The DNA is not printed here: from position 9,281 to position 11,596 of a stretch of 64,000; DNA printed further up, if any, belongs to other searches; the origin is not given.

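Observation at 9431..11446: Single-polypeptide fusion of a squalene/phytoene-synthase-type head-to-head condensing enzyme with a polyprenyl diphosphate synthase, in a high-GC island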

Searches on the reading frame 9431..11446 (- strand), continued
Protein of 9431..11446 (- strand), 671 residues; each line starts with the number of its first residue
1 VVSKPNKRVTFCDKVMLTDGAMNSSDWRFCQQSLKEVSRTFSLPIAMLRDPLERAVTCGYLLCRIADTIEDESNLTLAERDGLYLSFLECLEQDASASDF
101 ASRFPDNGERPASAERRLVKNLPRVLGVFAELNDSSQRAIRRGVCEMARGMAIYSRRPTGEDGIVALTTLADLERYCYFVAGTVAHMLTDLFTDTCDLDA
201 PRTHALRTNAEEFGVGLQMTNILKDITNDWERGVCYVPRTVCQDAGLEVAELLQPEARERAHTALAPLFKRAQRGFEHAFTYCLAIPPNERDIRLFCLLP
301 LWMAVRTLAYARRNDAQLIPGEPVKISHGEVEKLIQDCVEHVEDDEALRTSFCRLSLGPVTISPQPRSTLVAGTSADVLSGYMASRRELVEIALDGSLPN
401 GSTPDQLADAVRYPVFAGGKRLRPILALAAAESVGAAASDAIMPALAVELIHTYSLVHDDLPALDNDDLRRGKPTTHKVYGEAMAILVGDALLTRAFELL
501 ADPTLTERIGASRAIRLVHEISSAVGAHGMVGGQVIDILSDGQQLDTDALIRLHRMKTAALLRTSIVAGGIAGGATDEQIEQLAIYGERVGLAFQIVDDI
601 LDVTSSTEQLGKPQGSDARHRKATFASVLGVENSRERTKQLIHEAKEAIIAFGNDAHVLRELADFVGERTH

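Call 7: find_homologous_proteins(query=window:9431-11446:-, max_evalue=1e-10)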
Query window:9431-11446:- (671 aa): 3010 proteins with E <= 1e-10 among 8000 candidates; the best 120 are listed.
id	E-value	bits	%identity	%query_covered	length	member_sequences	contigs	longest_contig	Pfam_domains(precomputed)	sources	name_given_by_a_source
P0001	0.0e+0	1459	100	98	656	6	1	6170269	PF00494.25,PF00348.23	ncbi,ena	-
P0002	0.0e+0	1286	86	100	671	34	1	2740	PF00494.25,PF00348.23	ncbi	-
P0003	0.0e+0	1223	84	98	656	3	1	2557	PF00494.25,PF00348.23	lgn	-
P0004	0.0e+0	1179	80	98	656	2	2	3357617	PF00494.25,PF00348.23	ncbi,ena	-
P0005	0.0e+0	1124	77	98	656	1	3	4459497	PF00494.25,PF00348.23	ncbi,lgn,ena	-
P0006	7.3e-184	631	50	96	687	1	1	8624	PF00494.25,PF00348.23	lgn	-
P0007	2.1e-180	620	50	95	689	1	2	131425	PF00494.25,PF00348.23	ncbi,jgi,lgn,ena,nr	ncbi:MAG: hypothetical protein CVU56_01875 [Deltaproteobacteria bacterium HGW-Deltaproteobacteria-14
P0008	4.4e-117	410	40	97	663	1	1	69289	PF00494.25,PF00348.23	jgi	jgi:geranylgeranyl pyrophosphate synthase/phytoene/squalene synthetase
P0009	2.8e-116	408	59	49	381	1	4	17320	PF00494.25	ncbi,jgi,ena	-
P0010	3.4e-106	374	55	49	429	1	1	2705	PF00494.25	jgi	jgi:farnesyl-diphosphate farnesyltransferase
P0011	3.7e-105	371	56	50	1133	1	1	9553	PF01266.31,PF00494.25,PF08491.17,PF07992.21,PF01494.26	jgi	jgi:phytoene/squalene synthetase/2-polyprenyl-6-methoxyphenol hydroxylase-like FAD-dependent oxidore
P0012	5.3e-104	367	54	53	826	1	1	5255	PF01266.31,PF00494.25,PF13450.13,PF00890.31,PF08491.17,PF07992.21,PF01494.26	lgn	-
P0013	3.4e-103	365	52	52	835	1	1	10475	PF01266.31,PF00494.25,PF13450.13,PF08491.17,PF07992.21,PF03486.21,PF01494.26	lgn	-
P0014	7.2e-102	360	52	52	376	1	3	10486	PF00494.25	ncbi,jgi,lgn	-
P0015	1.1e-101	360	52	52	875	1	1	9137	PF01266.31,PF00494.25,PF08491.17,PF03486.21,PF01494.26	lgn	-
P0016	2.6e-101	358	52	51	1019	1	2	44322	PF01266.31,PF00494.25,PF08491.17,PF07992.21,PF03486.21,PF01494.26,PF12831.14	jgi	-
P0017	1.3e-100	356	52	53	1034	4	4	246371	PF00494.25,PF13450.13,PF08491.17,PF07992.21,PF03486.21,PF01494.26,PF12831.14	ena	-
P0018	1.9e-100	355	53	50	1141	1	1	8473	PF01266.31,PF00494.25,PF08491.17,PF03486.21,PF13243.13,PF01494.26,PF13249.13,PF12831.14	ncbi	-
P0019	3.2e-100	355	51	52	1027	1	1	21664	PF00494.25,PF08491.17,PF01494.26,PF12831.14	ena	-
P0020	5.1e-100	354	53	49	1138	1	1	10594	PF01266.31,PF00494.25,PF08491.17,PF13243.13,PF01494.26,PF13249.13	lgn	-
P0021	9.8e-100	353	53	50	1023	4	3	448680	PF00494.25,PF13450.13,PF08491.17,PF07992.21,PF03486.21,PF01494.26,PF12831.14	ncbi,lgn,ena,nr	ncbi:MAG: squalene/phytoene synthase family protein [Deltaproteobacteria bacterium]|nr:squalene/phyt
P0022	1.1e-99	353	51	52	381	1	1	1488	PF00494.25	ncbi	-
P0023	1.5e-99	352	52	50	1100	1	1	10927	PF01266.31,PF00494.25,PF08491.17,PF01494.26,PF12831.14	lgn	-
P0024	2.0e-99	352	50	55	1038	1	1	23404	PF01266.31,PF00494.25,PF13450.13,PF00890.31,PF08491.17,PF07992.21,PF03486.21,PF01494.26,PF12831.14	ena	-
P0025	2.4e-99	352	52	50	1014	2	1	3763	PF01266.31,PF00494.25,PF13450.13,PF08491.17,PF07992.21,PF01494.26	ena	-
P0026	2.7e-99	352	53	50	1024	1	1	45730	PF00494.25,PF13450.13,PF00890.31,PF08491.17,PF03486.21,PF01494.26,PF12831.14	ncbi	-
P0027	3.0e-99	352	50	52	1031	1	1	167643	PF01266.31,PF00494.25,PF13450.13,PF08491.17,PF03486.21,PF01494.26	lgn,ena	-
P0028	4.6e-99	351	49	54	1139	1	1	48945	PF01266.31,PF00494.25,PF08491.17,PF07992.21,PF00070.34,PF01494.26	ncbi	-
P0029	4.9e-99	351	51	54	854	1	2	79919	PF01266.31,PF00494.25,PF08491.17,PF01494.26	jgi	-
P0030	7.2e-99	350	54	50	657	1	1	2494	PF00494.25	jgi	jgi:farnesyl-diphosphate farnesyltransferase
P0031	1.1e-98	350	52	50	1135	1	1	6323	PF01266.31,PF00494.25,PF08491.17,PF03486.21,PF13243.13,PF01494.26,PF13249.13,PF12831.14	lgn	-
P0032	1.5e-98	349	53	49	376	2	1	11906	PF00494.25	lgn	-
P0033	2.5e-98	348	52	51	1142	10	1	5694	PF01266.31,PF00494.25,PF13450.13,PF08491.17,PF07992.21,PF03486.21,PF13243.13,PF01134.29,PF01494.26,PF13249.13,PF12831.14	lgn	-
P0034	4.9e-98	347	53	50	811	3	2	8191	PF01266.31,PF00494.25,PF13450.13,PF08491.17,PF01494.26,PF12831.14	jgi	jgi:phytoene/squalene synthetase/2-polyprenyl-6-methoxyphenol hydroxylase-like FAD-dependent oxidore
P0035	6.5e-98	347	50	52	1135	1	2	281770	PF01266.31,PF00494.25,PF13450.13,PF00890.31,PF08491.17,PF07992.21,PF01494.26,PF12831.14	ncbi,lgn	ncbi:MAG: squalene/phytoene synthase family protein [Sandaracinaceae bacterium]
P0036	8.6e-98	347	51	50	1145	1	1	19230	PF01266.31,PF07678.21,PF00494.25,PF13450.13,PF08491.17,PF13243.13,PF01494.26,PF12831.14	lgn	-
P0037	9.2e-98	347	53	50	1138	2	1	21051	PF01266.31,PF00494.25,PF08491.17,PF03486.21,PF13243.13,PF01494.26,PF13249.13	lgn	-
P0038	1.0e-97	346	53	49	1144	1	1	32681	PF01266.31,PF00494.25,PF08491.17,PF07992.21,PF13243.13,PF01494.26,PF12831.14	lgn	-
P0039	1.1e-97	346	53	49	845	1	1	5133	PF01266.31,PF00494.25,PF08491.17,PF01494.26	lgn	-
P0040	1.5e-97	346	52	51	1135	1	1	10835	PF01266.31,PF00494.25,PF08491.17,PF03486.21,PF13243.13,PF01494.26,PF13249.13,PF12831.14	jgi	jgi:squalene monooxygenase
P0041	2.0e-97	345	52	50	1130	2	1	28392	PF01266.31,PF00494.25,PF13450.13,PF00890.31,PF08491.17,PF07992.21,PF01494.26,PF12831.14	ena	-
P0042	2.9e-97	345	51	50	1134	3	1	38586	PF13450.13,PF08491.17,PF07992.21,PF03486.21,PF13243.13,PF01134.29,PF01494.26,PF12831.14,PF01266.31,PF00494.25,PF00890.31,PF13249.13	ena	-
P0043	2.9e-97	345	50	53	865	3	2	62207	PF01266.31,PF00494.25,PF08491.17,PF01494.26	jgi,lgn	-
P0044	3.0e-97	345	49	55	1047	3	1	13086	PF01266.31,PF00494.25,PF08491.17,PF01494.26,PF12831.14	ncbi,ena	-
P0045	3.1e-97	345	50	49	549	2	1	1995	PF00494.25,PF13243.13,PF00432.28,PF13249.13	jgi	jgi:farnesyl-diphosphate farnesyltransferase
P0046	3.6e-97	345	52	50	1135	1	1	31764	PF01266.31,PF00494.25,PF08491.17,PF01494.26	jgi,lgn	jgi:phytoene/squalene synthetase/2-polyprenyl-6-methoxyphenol hydroxylase-like FAD-dependent oxidore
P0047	5.2e-97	344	51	50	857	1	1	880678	PF01266.31,PF00494.25,PF08491.17,PF07992.21,PF03486.21,PF01494.26,PF12831.14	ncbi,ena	-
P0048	5.4e-97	344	52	50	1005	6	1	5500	PF00494.25,PF08491.17,PF01494.26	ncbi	ncbi:MAG: squalene/phytoene synthase family protein [Myxococcota bacterium]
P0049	5.6e-97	344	52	51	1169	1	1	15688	PF01266.31,PF00494.25,PF08491.17,PF07992.21,PF01494.26,PF12831.14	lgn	-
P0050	1.1e-96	343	51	51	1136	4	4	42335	PF00494.25,PF08491.17,PF13243.13,PF01494.26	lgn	-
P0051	1.4e-96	343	51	51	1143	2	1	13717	PF01266.31,PF00494.25,PF13450.13,PF08491.17,PF07992.21,PF01494.26,PF12831.14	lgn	-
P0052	1.8e-96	342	51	50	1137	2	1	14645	PF01266.31,PF00494.25,PF08491.17,PF07992.21,PF03486.21,PF13243.13,PF01494.26,PF13249.13,PF12831.14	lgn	-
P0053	1.8e-96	342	51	50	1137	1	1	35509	PF01266.31,PF00494.25,PF13450.13,PF08491.17,PF07992.21,PF01494.26,PF12831.14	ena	-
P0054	1.9e-96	342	53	50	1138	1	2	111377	PF01266.31,PF00494.25,PF08491.17,PF00432.28,PF01494.26,PF13249.13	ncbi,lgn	-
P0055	3.1e-96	342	51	50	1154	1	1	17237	PF01266.31,PF00494.25,PF08491.17,PF01494.26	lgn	-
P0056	3.4e-96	341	53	49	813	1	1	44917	PF01266.31,PF00494.25,PF13450.13,PF08491.17,PF01494.26,PF12831.14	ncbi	ncbi:MAG: FAD-dependent oxidoreductase [Myxococcota bacterium]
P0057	3.4e-96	341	52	50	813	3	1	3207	PF01266.31,PF00494.25,PF13450.13,PF08491.17,PF07992.21,PF01494.26,PF12831.14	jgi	jgi:phytoene/squalene synthetase/2-polyprenyl-6-methoxyphenol hydroxylase-like FAD-dependent oxidore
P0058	3.4e-96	341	52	51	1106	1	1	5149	PF00494.25,PF08491.17,PF01494.26,PF12831.14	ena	-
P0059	3.6e-96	341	51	51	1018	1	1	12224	PF01266.31,PF00494.25,PF13450.13,PF00890.31,PF08491.17,PF07992.21,PF03486.21,PF01494.26,PF12831.14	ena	-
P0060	3.6e-96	341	52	49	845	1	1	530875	PF01266.31,PF00494.25,PF08491.17,PF01494.26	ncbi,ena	-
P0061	4.1e-96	341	51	51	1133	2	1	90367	PF01266.31,PF00494.25,PF08491.17,PF03486.21,PF13243.13,PF01494.26,PF13249.13,PF12831.14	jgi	jgi:squalene monooxygenase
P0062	6.0e-96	341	52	50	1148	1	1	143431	PF01266.31,PF00494.25,PF08491.17,PF07992.21,PF00070.34,PF01494.26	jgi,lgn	jgi:2-polyprenyl-6-methoxyphenol hydroxylase-like FAD-dependent oxidoreductase/phytoene/squalene syn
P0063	6.3e-96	341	50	51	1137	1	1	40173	PF13450.13,PF08491.17,PF07992.21,PF03486.21,PF13243.13,PF01134.29,PF01494.26,PF12831.14,PF01266.31,PF00494.25,PF00890.31,PF13249.13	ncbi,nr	ncbi:MAG: hypothetical protein JWN48_149 [Myxococcaceae bacterium]|nr:hypothetical protein [Myxococc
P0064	7.9e-96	340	50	49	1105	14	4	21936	PF01266.31,PF00494.25,PF08491.17,PF07992.21,PF01494.26,PF12831.14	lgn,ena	-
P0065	8.9e-96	340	50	51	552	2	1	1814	PF00494.25,PF13243.13,PF13249.13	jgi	jgi:phytoene/squalene synthetase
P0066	1.1e-95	340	53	49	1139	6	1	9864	PF00494.25,PF08491.17,PF13243.13,PF01494.26,PF13249.13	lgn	-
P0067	1.3e-95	339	50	52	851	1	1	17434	PF01266.31,PF00494.25,PF08491.17,PF07992.21,PF03486.21,PF01494.26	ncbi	ncbi:MAG: squalene/phytoene synthase family protein [Polyangiales bacterium]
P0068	1.3e-95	339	51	50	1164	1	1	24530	PF01266.31,PF00494.25,PF08491.17,PF01494.26,PF12831.14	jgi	jgi:squalene monooxygenase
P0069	1.3e-95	339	54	49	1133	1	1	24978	PF00494.25,PF08491.17,PF03486.21,PF13243.13,PF01494.26,PF13249.13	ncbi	-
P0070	2.0e-95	339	52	49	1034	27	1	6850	PF01266.31,PF00494.25,PF13450.13,PF00890.31,PF08491.17,PF03486.21,PF01494.26,PF12831.14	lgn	-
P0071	2.2e-95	339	52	49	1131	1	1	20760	PF01266.31,PF00494.25,PF08491.17,PF03486.21,PF13243.13,PF00432.28,PF01494.26,PF12831.14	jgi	jgi:phytoene/squalene synthetase/2-polyprenyl-6-methoxyphenol hydroxylase-like FAD-dependent oxidore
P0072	2.2e-95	339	54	49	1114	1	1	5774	PF01266.31,PF00494.25,PF13450.13,PF00890.31,PF08491.17,PF07992.21,PF03486.21,PF01134.29,PF01494.26,PF12831.14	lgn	-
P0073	2.6e-95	338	52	50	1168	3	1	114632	PF01266.31,PF00494.25,PF08491.17,PF07992.21,PF00070.34,PF01494.26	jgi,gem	-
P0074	3.2e-95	338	52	50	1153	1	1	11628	PF01266.31,PF00494.25,PF08491.17,PF07992.21,PF00070.34,PF01494.26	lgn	-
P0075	3.3e-95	338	53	49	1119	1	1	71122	PF01266.31,PF00494.25,PF13450.13,PF00890.31,PF08491.17,PF07992.21,PF01494.26,PF12831.14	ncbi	-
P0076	3.4e-95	338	50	52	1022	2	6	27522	PF01266.31,PF00494.25,PF13450.13,PF08491.17,PF01494.26,PF12831.14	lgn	-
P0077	3.5e-95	338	51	49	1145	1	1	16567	PF00494.25,PF13450.13,PF08491.17,PF13243.13,PF01494.26,PF13249.13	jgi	jgi:squalene monooxygenase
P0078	4.0e-95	338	51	49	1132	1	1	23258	PF01266.31,PF00494.25,PF13450.13,PF08491.17,PF03486.21,PF13243.13,PF01134.29,PF01494.26,PF13249.13,PF12831.14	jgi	jgi:squalene monooxygenase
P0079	4.2e-95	338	50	52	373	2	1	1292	PF00494.25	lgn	-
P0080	4.7e-95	338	51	49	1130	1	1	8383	PF01266.31,PF00494.25,PF08491.17,PF03486.21,PF01494.26,PF12831.14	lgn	-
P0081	5.2e-95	337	49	52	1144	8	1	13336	PF01266.31,PF00494.25,PF13450.13,PF08491.17,PF07992.21,PF01494.26,PF12831.14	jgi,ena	-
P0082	5.6e-95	337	50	52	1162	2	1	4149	PF00494.25,PF08491.17,PF13243.13,PF01494.26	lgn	-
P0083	6.8e-95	337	51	50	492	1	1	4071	PF00494.25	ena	-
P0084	7.3e-95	337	51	49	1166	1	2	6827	PF01266.31,PF00494.25,PF08491.17,PF07992.21,PF01494.26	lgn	-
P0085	7.6e-95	337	50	51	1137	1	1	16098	PF01266.31,PF00494.25,PF08491.17,PF03486.21,PF13243.13,PF01494.26,PF13249.13,PF12831.14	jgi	jgi:squalene monooxygenase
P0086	7.7e-95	337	51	50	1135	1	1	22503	PF01266.31,PF00494.25,PF08491.17,PF03486.21,PF13243.13,PF01494.26,PF13249.13,PF12831.14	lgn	-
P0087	7.8e-95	337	50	50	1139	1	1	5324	PF01266.31,PF00494.25,PF08491.17,PF03486.21,PF13243.13,PF01494.26,PF12831.14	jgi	jgi:squalene monooxygenase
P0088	7.9e-95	337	50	53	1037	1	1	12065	PF01266.31,PF00494.25,PF08491.17,PF07992.21,PF03486.21,PF01494.26,PF12831.14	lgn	-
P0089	1.0e-94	337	50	54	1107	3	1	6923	PF00494.25,PF00890.31,PF08491.17,PF07992.21,PF13243.13,PF01494.26,PF12831.14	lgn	-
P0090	1.1e-94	336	50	51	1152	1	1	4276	PF01266.31,PF00494.25,PF08491.17,PF07992.21,PF00070.34,PF01494.26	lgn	-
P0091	1.1e-94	336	50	49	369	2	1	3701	PF00494.25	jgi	jgi:phytoene/squalene synthetase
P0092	1.6e-94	336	49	52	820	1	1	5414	PF01266.31,PF00494.25,PF13450.13,PF08491.17,PF01494.26,PF12831.14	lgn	-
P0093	1.7e-94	336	52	49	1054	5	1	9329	PF01266.31,PF00494.25,PF13450.13,PF08491.17,PF01494.26,PF12831.14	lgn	-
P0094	1.8e-94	336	51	49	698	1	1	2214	PF00494.25,PF13243.13,PF13249.13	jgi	jgi:farnesyl-diphosphate farnesyltransferase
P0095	1.9e-94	336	50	52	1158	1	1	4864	PF01266.31,PF00494.25,PF08491.17,PF07992.21,PF01494.26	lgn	-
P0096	2.0e-94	336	50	50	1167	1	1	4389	PF01266.31,PF00494.25,PF08491.17,PF07992.21,PF01494.26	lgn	-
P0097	2.3e-94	335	50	54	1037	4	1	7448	PF01266.31,PF00494.25,PF13450.13,PF08491.17,PF07992.21,PF01494.26,PF12831.14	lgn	-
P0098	2.4e-94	335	50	50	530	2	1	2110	PF00494.25,PF13243.13,PF13249.13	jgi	jgi:phytoene/squalene synthetase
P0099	2.7e-94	335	50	51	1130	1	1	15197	PF01266.31,PF00494.25,PF08491.17,PF03486.21,PF13243.13,PF01494.26,PF13249.13,PF12831.14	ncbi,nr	ncbi:MAG TPA: squalene/phytoene synthase family protein [Polyangiales bacterium]|nr:squalene/phytoen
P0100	2.8e-94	335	50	50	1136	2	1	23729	PF01266.31,PF00494.25,PF08491.17,PF07992.21,PF03486.21,PF13243.13,PF01494.26,PF13249.13,PF12831.14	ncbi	-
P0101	3.2e-94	335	52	50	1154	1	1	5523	PF00494.25,PF08491.17,PF07992.21,PF01494.26,PF12831.14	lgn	-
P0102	4.1e-94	335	51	49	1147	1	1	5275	PF01266.31,PF00494.25,PF08491.17,PF03486.21,PF13243.13,PF01494.26,PF13249.13,PF12831.14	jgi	jgi:phytoene/squalene synthetase/2-polyprenyl-6-methoxyphenol hydroxylase-like FAD-dependent oxidore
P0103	4.2e-94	335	49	51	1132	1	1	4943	PF01266.31,PF00494.25,PF08491.17,PF03486.21,PF13243.13,PF01494.26,PF13249.13,PF12831.14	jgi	jgi:phytoene/squalene synthetase/2-polyprenyl-6-methoxyphenol hydroxylase-like FAD-dependent oxidore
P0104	6.0e-94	334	50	49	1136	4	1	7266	PF01266.31,PF00494.25,PF08491.17,PF03486.21,PF13243.13,PF01494.26,PF13249.13,PF12831.14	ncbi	-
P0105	6.1e-94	334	50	51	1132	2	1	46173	PF01266.31,PF00494.25,PF08491.17,PF03486.21,PF13243.13,PF01494.26,PF13249.13,PF12831.14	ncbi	ncbi:MAG: squalene/phytoene synthase family protein [Polyangiales bacterium]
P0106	7.4e-94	334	51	52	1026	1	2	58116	PF01266.31,PF00494.25,PF13450.13,PF08491.17,PF03486.21,PF01494.26,PF12831.14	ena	-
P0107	1.3e-93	333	48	54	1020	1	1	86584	PF01266.31,PF00494.25,PF08491.17,PF07992.21,PF01494.26,PF12831.14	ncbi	-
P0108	1.7e-93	333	51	49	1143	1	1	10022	PF01266.31,PF00494.25,PF13450.13,PF08491.17,PF03486.21,PF01494.26,PF12831.14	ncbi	-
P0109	1.8e-93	332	52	49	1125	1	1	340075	PF00494.25,PF13450.13,PF00890.31,PF08491.17,PF03486.21,PF01494.26,PF12831.14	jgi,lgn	jgi:phytoene/squalene synthetase/2-polyprenyl-6-methoxyphenol hydroxylase-like FAD-dependent oxidore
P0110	1.9e-93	332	50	51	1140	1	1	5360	PF01266.31,PF00494.25,PF08491.17,PF03486.21,PF13243.13,PF01494.26,PF13249.13,PF12831.14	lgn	-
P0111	2.3e-93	332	51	50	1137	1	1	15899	PF01266.31,PF00494.25,PF13450.13,PF08491.17,PF03486.21,PF01494.26,PF12831.14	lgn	-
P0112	2.7e-93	332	49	51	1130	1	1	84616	PF01266.31,PF00494.25,PF08491.17,PF07992.21,PF03486.21,PF00432.28,PF01494.26,PF12831.14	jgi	jgi:phytoene/squalene synthetase/2-polyprenyl-6-methoxyphenol hydroxylase-like FAD-dependent oxidore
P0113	3.3e-93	332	52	49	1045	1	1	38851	PF00494.25,PF08491.17,PF01494.26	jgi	jgi:farnesyl-diphosphate farnesyltransferase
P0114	3.9e-93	331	50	49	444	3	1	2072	PF00494.25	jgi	jgi:farnesyl-diphosphate farnesyltransferase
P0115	4.1e-93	331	49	51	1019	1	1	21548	PF01266.31,PF00494.25,PF08491.17,PF07992.21,PF01494.26,PF12831.14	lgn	-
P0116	4.4e-93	331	49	54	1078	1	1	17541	PF01266.31,PF00494.25,PF08491.17,PF07992.21,PF03486.21,PF05834.19,PF01494.26,PF12831.14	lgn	-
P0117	4.6e-93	331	51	50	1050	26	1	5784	PF01266.31,PF00494.25,PF13450.13,PF08491.17,PF01494.26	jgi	-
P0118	5.5e-93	331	52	49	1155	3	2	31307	PF01266.31,PF00494.25,PF08491.17,PF07992.21,PF01494.26,PF12831.14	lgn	-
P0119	6.1e-93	331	52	49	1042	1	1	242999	PF00494.25,PF08491.17,PF01494.26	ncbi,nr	ncbi:MAG: squalene/phytoene synthase family protein [Kofleriaceae bacterium]|nr:squalene/phytoene sy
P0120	6.2e-93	331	50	49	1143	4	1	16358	PF01266.31,PF00494.25,PF08491.17,PF03486.21,PF13243.13,PF01494.26,PF13249.13,PF12831.14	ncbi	-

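Call 10: find_encoding_contigs(protein=P0001, flank=10000, max_places=3)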
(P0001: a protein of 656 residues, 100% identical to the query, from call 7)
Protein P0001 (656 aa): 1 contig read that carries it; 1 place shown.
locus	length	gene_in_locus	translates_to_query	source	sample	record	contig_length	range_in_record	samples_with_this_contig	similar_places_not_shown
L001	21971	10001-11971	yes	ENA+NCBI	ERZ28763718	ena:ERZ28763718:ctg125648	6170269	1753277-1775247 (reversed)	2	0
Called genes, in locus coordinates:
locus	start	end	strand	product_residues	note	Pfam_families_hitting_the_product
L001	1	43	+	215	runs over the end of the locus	-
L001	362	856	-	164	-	PF00665:rve, PF13683:rve_3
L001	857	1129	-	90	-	PF13276:HTH_21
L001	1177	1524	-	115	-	PF01527:HTH_Tnp_1, PF13518:HTH_28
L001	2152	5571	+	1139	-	PF00211:Guanylate_cyc, PF13191:AAA_16, PF13401:AAA_22 (weak)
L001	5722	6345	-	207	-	PF13532:2OG-FeII_Oxy_2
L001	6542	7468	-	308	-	PF04909:Amidohydro_2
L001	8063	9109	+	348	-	PF03401:TctC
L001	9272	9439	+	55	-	-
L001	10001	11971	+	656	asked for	PF00494:SQS_PSY, PF00348:polyprenyl_synt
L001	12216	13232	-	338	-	PF00211:Guanylate_cyc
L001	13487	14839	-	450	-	PF00072:Response_reg, PF01078:Mg_chelatase (faint), PF00158:Sigma54_activat, PF14532:Sigma54_activ_2, PF00004:AAA (weak), PF07728:AAA_5, PF25601:AAA_lid_14, PF02954:HTH_8 (faint)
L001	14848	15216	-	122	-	PF00072:Response_reg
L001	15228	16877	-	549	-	PF01590:GAF, PF13185:GAF_2, PF13492:GAF_3, PF00989:PAS, PF08448:PAS_4, PF13426:PAS_9, PF08447:PAS_3, PF00512:HisKA, +2 more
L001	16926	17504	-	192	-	-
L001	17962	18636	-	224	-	PF01738:DLH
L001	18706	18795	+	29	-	-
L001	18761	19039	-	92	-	PF00126:HTH_1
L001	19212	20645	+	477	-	PF11794:HpaB_N, PF03241:HpaB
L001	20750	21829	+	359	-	PF13416:SBP_bac_8, PF13531:SBP_bac_11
